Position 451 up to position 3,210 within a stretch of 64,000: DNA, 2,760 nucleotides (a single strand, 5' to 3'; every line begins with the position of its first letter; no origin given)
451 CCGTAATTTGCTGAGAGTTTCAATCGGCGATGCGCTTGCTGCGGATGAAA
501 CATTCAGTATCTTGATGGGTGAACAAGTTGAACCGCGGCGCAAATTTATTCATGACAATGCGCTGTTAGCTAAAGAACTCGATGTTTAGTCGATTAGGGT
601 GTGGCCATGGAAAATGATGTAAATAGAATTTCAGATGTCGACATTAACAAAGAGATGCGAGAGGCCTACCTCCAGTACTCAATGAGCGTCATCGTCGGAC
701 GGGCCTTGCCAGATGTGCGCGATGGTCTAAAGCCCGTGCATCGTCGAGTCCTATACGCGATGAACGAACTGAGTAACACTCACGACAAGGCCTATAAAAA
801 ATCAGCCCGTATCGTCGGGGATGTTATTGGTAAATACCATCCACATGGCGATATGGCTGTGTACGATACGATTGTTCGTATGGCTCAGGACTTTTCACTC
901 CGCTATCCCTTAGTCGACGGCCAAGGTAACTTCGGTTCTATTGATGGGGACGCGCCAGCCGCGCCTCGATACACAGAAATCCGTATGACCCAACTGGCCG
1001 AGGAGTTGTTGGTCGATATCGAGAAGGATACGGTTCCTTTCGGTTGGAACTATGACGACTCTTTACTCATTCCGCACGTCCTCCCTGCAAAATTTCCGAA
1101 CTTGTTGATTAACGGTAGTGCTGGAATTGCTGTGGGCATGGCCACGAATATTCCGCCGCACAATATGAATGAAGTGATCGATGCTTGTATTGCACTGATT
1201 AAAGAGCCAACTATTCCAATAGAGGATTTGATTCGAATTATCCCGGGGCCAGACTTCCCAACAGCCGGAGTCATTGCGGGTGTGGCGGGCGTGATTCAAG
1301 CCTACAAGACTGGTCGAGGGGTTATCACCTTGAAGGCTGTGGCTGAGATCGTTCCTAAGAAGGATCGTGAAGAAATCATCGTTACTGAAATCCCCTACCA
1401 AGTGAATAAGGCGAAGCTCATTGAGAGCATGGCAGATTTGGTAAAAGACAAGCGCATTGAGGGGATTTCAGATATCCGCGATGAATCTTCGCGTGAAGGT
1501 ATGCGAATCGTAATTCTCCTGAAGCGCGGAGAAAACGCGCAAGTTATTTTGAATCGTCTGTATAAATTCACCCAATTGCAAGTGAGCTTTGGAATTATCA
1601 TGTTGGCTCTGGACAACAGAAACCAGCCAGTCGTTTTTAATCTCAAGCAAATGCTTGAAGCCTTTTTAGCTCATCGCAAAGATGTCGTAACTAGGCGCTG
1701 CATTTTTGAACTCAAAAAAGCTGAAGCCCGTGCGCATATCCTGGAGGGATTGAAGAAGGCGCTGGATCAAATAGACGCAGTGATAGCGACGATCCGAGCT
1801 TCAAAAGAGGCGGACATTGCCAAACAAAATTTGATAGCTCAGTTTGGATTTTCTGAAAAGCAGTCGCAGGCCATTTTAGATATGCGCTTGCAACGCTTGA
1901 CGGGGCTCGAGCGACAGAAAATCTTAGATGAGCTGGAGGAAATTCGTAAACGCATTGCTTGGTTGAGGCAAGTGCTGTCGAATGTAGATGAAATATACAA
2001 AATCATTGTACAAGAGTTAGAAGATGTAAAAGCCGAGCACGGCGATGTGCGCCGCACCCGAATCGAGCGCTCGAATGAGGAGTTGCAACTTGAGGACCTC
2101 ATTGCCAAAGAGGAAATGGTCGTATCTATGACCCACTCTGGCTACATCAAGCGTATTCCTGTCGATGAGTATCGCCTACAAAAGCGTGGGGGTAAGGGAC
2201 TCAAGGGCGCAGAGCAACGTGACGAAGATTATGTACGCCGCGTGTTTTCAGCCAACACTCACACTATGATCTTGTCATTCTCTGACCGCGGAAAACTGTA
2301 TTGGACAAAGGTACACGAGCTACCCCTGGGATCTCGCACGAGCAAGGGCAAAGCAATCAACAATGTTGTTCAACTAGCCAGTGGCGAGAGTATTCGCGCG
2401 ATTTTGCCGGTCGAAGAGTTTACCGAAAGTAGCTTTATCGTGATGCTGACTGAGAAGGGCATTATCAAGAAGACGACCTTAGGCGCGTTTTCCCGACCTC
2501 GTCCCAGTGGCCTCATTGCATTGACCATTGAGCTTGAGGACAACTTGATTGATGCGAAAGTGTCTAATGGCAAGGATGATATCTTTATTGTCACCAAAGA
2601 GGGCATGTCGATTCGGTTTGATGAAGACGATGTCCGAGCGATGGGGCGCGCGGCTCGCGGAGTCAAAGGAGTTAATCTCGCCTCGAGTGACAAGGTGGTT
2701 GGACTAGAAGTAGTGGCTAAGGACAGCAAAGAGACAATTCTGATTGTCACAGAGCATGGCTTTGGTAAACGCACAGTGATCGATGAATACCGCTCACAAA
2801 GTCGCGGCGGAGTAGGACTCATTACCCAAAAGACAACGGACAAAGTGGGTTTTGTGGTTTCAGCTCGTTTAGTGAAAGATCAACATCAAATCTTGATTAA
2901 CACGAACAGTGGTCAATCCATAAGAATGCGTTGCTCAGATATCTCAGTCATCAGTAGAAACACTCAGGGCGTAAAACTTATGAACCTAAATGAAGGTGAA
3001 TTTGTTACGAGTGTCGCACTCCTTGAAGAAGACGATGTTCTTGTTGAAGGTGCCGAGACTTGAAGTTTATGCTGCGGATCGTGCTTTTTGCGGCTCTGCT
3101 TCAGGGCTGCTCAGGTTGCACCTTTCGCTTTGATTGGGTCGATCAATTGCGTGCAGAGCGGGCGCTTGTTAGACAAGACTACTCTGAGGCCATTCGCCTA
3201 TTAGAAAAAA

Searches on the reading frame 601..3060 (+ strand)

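Call 52: search_protein_families(library=pfam, proteins=[window:601-3060:+], max_evalue=0.00001)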
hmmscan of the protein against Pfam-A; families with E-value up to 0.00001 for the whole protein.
window:601-3060:+ (820 aa): 2 families
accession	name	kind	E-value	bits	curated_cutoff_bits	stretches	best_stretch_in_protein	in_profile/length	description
PF00521.26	DNA_topoisoIV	-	6.6e-167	556.2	31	1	34-473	1-431/432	DNA gyrase/topoisomerase IV, subunit A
PF03989.18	DNA_gyraseA_C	-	1.1e-67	223.6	27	5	659-705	1-47/48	DNA gyrase C-terminal domain, beta-propeller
